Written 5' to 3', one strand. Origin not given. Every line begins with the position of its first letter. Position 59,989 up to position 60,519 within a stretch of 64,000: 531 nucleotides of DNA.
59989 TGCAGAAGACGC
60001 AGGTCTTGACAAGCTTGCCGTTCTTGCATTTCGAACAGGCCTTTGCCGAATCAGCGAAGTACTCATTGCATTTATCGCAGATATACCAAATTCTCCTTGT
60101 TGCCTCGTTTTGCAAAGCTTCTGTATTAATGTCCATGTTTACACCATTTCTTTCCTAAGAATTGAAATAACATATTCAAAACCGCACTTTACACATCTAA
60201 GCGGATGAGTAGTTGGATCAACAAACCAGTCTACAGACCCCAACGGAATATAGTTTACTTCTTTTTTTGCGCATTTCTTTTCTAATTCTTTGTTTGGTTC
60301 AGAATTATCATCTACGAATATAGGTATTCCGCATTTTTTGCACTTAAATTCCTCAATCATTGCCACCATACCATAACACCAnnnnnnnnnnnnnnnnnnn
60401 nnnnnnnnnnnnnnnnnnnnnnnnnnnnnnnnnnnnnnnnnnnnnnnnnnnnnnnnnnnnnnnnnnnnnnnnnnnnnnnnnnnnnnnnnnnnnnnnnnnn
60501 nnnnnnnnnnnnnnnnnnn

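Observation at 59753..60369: Two paralogous multi-CxxC zinc-ribbon genes inserted between carA and carB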

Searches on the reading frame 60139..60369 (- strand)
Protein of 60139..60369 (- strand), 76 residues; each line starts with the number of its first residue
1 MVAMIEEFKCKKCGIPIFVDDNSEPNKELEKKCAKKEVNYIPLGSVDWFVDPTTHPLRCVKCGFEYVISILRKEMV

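Call 3: search_protein_families(library=pfam, proteins=[window:60139-60369:-], max_evalue=1)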
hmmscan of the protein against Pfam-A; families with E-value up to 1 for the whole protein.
window:60139-60369:- (76 aa): 14 families
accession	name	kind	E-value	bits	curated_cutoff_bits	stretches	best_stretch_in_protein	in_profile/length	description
PF23895.1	Phage_zn_bind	-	0.00083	19.8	27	1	4-24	6-26/69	Phage zinc binding domain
PF13824.12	zf-Mss51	-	0.0068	17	27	1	7-20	14-27/55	Zinc-finger of mitochondrial splicing suppressor 51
PF23447.1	DUF7128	-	0.01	16.2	25.7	1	8-41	13-43/44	Domain of unknown function (DUF7128)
PF03604.18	Zn_ribbon_RPAB4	-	0.012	15.8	24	0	54-64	15-25/32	DNA directed RNA polymerase, 7 kDa subunit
PF22289.1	DmmA-like_C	-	0.018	15.4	27.4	0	6-21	17-32/44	Dimethylamine monooxygenase subunit DmmA-like, C-terminal domain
PF13878.12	zf-C2H2_3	-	0.023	14.9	27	0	58-69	15-26/40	zinc-finger of acetyl-transferase ESCO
PF08271.17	Zn_Ribbon_TF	-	0.089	12.8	29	0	8-22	1-15/43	TFIIB zinc-binding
PF18912.6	DZR_2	-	0.092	13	27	0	4-25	33-47/56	Double zinc ribbon domain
PF24292.1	DUF7479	-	0.11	13.1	27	0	56-69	30-43/60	Domain of unknown function (DUF7479)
PF09723.15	Zn_ribbon_8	-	0.13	12.7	34.4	0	7-21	5-19/41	Zinc ribbon domain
PF18073.7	Zn_ribbon_LapB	-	0.14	12.3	25.7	0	58-65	2-9/28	Rubredoxin metal binding domain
PF01096.23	Zn_ribbon_TFIIS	-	0.25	11.6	21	0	52-66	24-38/39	Transcription factor S-II (TFIIS)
PF03804.19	DUF325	-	0.26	11.5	28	1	5-40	102-136/137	Viral proteins of unknown function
PF16988.10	Vps36-NZF-N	-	0.4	10.6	27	0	52-73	29-50/65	Vacuolar protein sorting 36 NZF-N zinc-finger domain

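Call 7: find_homologous_proteins(query=window:60139-60369:-, max_evalue=0.01)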
Query window:60139-60369:- (76 aa): 1 proteins with E <= 0.01 among 1 candidates.
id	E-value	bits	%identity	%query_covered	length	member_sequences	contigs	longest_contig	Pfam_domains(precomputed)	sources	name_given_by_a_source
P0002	4.7e-46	171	100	100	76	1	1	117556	-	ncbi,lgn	ncbi:MAG: hypothetical protein ABII22_01085 [Candidatus Micrarchaeota archaeon]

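Call 9: find_encoding_contigs(protein=P0002, flank=10000)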
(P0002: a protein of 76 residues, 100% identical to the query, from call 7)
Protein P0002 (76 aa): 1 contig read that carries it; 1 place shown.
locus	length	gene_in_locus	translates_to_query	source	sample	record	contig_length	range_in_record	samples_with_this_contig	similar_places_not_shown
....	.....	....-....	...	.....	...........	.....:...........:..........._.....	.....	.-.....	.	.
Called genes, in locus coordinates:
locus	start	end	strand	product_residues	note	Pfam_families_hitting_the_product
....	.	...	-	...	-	?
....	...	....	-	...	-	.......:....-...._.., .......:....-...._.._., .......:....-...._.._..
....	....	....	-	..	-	-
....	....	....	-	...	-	-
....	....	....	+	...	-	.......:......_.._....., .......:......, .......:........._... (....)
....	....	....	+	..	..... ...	-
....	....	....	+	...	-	-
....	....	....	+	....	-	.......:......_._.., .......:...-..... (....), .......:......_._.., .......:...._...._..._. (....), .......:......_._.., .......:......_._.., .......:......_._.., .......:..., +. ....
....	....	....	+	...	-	-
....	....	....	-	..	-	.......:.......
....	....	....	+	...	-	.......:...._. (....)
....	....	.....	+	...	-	-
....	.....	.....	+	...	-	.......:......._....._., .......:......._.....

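Call 38: find_homologous_proteins(query=A2, max_evalue=0.01)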
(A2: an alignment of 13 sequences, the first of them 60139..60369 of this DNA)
Query A2 (13 sequences) (76 aa, profile of the alignment): 13 proteins with E <= 0.01 among 372 candidates.
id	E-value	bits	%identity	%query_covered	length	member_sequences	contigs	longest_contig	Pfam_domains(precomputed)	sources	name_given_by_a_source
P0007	1.3e-37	145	46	75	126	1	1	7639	-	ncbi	-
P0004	5.8e-22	95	42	88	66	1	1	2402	-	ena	-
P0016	1.6e-20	91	35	79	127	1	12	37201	-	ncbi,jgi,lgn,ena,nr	ncbi:MAG TPA: hypothetical protein VJH24_05420 [Candidatus Bilamarchaeaceae archaeon]|nr:hypothetica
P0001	1.7e-19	87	42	78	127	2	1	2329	-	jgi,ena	jgi:hypothetical protein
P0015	2.6e-19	87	47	82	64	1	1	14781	-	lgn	-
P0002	2.6e-19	87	100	100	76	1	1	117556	-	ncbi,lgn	ncbi:MAG: hypothetical protein ABII22_01085 [Candidatus Micrarchaeota archaeon]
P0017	3.1e-18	83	39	82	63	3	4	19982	-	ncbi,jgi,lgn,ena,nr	ncbi:MAG TPA: hypothetical protein VI912_03510 [Candidatus Bilamarchaeaceae archaeon]|nr:hypothetica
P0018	8.0e-17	79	42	84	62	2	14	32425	-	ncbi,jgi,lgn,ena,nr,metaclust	ncbi:MAG TPA: hypothetical protein VI912_03505 [Candidatus Bilamarchaeaceae archaeon]|nr:hypothetica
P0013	1.3e-16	78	34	84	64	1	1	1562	-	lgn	-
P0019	6.0e-13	66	35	75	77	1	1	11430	-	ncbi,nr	ncbi:hypothetical protein HY570_01530 [Candidatus Micrarchaeota archaeon]|nr:hypothetical protein [C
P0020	1.9e-11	61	40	62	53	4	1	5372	-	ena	-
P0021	5.8e-9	54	38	86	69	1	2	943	-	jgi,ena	-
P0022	4.0e-8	51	44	54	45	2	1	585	-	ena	-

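Call 40: find_encoding_contigs(protein=P0016, flank=7000, max_places=4)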
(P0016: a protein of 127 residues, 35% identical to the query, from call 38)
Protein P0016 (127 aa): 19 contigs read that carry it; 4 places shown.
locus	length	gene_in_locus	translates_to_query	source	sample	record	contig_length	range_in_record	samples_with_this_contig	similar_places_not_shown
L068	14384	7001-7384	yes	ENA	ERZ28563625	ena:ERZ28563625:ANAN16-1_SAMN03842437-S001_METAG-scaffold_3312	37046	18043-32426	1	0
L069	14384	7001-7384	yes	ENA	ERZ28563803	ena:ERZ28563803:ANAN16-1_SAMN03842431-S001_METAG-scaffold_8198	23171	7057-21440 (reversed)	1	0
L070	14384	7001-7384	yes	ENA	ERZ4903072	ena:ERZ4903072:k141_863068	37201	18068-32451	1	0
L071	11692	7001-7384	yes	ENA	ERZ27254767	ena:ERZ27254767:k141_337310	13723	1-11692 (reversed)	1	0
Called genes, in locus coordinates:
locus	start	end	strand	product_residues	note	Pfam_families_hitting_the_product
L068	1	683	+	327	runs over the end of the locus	-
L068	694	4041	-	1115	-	PF02463:SMC_N, PF13476:AAA_23, PF10473:CENP-F_leu_zip (weak), PF06470:SMC_hinge, PF13304:AAA_21 (weak)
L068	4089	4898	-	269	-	PF04542:Sigma70_r2 (weak)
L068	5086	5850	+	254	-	PF05833:NFACT_N (weak), PF05670:NFACT-R_1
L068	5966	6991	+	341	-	PF00988:CPSase_sm_chain, PF00117:GATase, PF07722:Peptidase_C26 (weak)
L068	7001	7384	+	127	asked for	-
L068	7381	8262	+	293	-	PF02729:OTCace_N, PF00185:OTCace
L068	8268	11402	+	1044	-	PF25596:CPSase_L_D1, PF02786:CPSase_L_D2, PF02787:CPSase_L_D3, PF25596:CPSase_L_D1, PF02786:CPSase_L_D2, PF02222:ATP-grasp, PF07478:Dala_Dala_lig_C, PF02142:MGS, +6 more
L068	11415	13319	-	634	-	-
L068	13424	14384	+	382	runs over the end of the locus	PF01637:ATPase_2, PF13191:AAA_16 (weak), PF14516:AAA_35 (faint), PF13173:AAA_14 (faint), PF13401:AAA_22 (faint), PF01978:TrmB (weak)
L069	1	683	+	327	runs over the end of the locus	-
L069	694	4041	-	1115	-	PF02463:SMC_N, PF13476:AAA_23, PF10473:CENP-F_leu_zip (weak), PF06470:SMC_hinge, PF13304:AAA_21 (weak)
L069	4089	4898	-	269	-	PF04542:Sigma70_r2 (weak)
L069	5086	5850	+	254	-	PF05833:NFACT_N (weak), PF05670:NFACT-R_1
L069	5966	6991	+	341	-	PF00988:CPSase_sm_chain, PF00117:GATase, PF07722:Peptidase_C26 (weak)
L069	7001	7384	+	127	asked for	-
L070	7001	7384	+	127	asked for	-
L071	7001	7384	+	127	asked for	-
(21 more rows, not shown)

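Call 41: find_encoding_contigs(protein=P0018, flank=7000, max_places=4)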
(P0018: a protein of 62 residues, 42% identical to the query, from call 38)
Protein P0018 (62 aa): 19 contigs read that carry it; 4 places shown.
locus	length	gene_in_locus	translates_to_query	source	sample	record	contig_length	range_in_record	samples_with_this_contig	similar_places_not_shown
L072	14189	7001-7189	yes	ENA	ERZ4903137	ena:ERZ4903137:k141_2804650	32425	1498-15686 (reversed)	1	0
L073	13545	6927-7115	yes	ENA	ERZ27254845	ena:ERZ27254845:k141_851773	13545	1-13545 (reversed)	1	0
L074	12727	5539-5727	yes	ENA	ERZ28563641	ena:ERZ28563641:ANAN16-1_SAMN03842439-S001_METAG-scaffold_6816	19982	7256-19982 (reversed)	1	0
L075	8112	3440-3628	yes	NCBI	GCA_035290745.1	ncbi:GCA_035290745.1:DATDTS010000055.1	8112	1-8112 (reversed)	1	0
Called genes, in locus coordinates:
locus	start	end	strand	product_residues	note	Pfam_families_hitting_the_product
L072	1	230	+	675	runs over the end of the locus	PF01751:Toprim, PF01131:Topoisom_bac, PF01396:Zn_ribbon_Top1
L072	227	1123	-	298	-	-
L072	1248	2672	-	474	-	PF00206:Lyase_1, PF10397:ADSL_C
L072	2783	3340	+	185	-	-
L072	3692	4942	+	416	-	PF00696:AA_kinase, PF22468:ACT_9 (faint), PF13840:ACT_7 (faint)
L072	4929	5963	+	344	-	PF01118:Semialdhyde_dh, PF02774:Semialdhyde_dhC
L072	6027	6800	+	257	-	PF01791:DeoC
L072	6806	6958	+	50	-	-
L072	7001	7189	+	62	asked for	-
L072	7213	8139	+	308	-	PF01959:DHQS, PF26558:DHQS_2nd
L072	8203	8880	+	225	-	PF01487:DHquinase_I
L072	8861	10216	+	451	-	PF08501:Shikimate_dh_N, PF01488:Shikimate_DH, PF03435:Sacchrp_dh_NADP (weak), PF18317:SDH_C (weak), PF01202:SKI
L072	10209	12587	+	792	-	PF00275:EPSP_synthase, PF01264:Chorismate_synt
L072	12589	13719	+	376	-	PF01817:CM_2, PF00800:PDT, PF01842:ACT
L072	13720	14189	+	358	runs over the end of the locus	PF00155:Aminotran_1_2, PF01053:Cys_Met_Meta_PP (weak), PF00266:Aminotran_5, PF01041:DegT_DnrJ_EryC1 (weak)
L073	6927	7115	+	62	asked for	-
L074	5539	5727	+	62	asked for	-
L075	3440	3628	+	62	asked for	-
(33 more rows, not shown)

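Call 43: find_related_loci(query=A3, collection=metagenome_contigs, flank=5000)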
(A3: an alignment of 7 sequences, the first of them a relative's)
Query A3 (62 aa) in metagenome_contigs; peptide patterns used: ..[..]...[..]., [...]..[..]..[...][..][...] (x = any residue, [..] = any of these).
600 stretches matched a pattern (row limit reached: there are more); 3 encode a relative of the query (tblastn E <= 1e-3); 3 distinct loci.
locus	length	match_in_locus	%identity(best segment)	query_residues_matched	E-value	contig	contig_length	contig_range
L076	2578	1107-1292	100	1-62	3e-38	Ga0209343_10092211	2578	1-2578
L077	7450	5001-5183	48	1-62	4e-15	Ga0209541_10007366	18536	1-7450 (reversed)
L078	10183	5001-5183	48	1-62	4e-15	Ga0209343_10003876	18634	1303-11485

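Call 47: search_protein_families(library=ncbifam, proteins=[window:60139-60369:-], max_evalue=0.01)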
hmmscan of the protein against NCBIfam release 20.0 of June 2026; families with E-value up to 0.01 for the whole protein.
window:60139-60369:- (76 aa): 0 families

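Call 51: search_solved_structures(query=A3, max_evalue=10, show_alignments=3)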
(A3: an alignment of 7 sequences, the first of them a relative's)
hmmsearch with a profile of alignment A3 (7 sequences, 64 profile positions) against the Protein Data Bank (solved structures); distinct sequences matched with E-value up to 10: 16.
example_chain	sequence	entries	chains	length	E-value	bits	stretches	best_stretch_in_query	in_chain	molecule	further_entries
6s6b_H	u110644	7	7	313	0.24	14.6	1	33-62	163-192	CRISPR-associated protein, Cmr3 family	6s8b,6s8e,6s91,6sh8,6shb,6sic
1qyp_A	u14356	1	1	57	0.3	14.3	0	50-60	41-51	RNA POLYMERASE II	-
2x5r_A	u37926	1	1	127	0.41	13.9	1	49-62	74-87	HYPOTHETICAL PROTEIN ORF126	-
1x6e_A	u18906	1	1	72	0.47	13.7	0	41-62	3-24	Zinc finger protein 24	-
9fhl_W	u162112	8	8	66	0.5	13.6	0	52-62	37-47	Small ribosomal subunit protein eS27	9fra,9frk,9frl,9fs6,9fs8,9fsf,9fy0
5fj8_I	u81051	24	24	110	0.56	13.4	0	53-62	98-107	DNA-DIRECTED RNA POLYMERASE III SUBUNIT RPC10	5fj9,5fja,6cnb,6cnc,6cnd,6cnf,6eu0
1g67_A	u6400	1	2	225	0.58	13.4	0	4-23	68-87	THIAMIN PHOSPHATE SYNTHASE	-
1g4p_A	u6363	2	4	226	0.58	13.4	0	4-23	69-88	THIAMIN PHOSPHATE SYNTHASE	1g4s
1g4e_A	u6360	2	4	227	0.59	13.4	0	4-23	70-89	THIAMIN PHOSPHATE SYNTHASE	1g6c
1g69_A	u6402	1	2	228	0.59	13.4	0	4-23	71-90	THIAMIN PHOSPHATE SYNTHASE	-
1g4t_A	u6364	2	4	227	0.64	13.2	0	4-23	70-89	THIAMIN PHOSPHATE SYNTHASE | PROTEIN (THIAMIN PHOSPHATE SYNTHASE)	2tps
3o15_A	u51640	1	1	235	0.7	13.1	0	4-23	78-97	Thiamine-phosphate pyrophosphorylase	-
3o16_A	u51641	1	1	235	0.72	13.1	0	4-23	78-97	Thiamine-phosphate pyrophosphorylase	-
2mxv_A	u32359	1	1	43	1.6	12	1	5-14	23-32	RNA-binding protein 10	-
4v4n_BW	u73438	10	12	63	1.8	11.8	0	51-62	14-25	30S ribosomal protein S27E | 30S ribosomal protein eS27 | Small ribosomal subunit protein eS27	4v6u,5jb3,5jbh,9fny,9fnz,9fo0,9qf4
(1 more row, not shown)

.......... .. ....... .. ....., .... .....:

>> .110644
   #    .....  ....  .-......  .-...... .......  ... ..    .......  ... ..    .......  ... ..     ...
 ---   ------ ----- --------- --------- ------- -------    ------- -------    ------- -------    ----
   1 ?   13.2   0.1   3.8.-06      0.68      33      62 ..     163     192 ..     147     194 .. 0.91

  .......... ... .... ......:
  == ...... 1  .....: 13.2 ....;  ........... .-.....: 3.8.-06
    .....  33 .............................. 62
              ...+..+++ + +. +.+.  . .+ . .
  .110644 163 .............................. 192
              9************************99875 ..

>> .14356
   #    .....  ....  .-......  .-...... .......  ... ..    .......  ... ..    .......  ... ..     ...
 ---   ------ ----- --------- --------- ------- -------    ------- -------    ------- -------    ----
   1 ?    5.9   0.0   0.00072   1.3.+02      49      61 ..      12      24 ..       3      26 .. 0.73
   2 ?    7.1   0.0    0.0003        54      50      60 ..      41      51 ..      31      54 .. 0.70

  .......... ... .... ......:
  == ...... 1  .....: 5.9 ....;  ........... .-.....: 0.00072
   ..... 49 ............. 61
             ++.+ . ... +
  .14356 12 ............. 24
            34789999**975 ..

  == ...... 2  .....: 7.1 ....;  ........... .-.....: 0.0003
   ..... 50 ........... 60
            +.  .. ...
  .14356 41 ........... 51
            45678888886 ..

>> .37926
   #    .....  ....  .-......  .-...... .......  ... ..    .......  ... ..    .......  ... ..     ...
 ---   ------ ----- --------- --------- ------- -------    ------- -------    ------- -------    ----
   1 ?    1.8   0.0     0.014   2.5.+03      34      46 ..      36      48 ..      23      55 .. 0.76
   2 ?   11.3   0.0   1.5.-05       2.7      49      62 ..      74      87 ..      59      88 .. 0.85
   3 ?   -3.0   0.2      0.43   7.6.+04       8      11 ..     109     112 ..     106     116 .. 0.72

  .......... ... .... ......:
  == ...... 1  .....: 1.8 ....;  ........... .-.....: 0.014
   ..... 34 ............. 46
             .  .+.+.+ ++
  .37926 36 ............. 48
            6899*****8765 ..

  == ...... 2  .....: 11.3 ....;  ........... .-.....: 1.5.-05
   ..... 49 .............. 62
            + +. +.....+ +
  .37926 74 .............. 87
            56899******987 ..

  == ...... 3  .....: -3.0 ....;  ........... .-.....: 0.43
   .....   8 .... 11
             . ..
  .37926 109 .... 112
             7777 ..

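Call 57: predict_structure(alignment_id=A4)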
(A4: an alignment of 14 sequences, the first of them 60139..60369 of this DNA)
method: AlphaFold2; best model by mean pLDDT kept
length: 76 residues; sequences in the alignment: 14
mean_pLDDT: 71.9   pTM: 0.57
mean pLDDT of the five models: 71.9, 71.2, 69.9, 68.6, 66.2
residues with pLDDT >= 90: 0; 70-90: 48; 50-70: 21; < 50: 7
segments of 3 or more residues with pLDDT < 50: 1-5
pLDDT, mean of each block of 10 residues (from residue 1): 55 82 78 86 58 70 79 62
secondary structure, 60 per line:
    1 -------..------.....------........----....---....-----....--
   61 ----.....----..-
elements in order: E16-20 H27-34 E39-42 H46-49 E55-58 E65-69
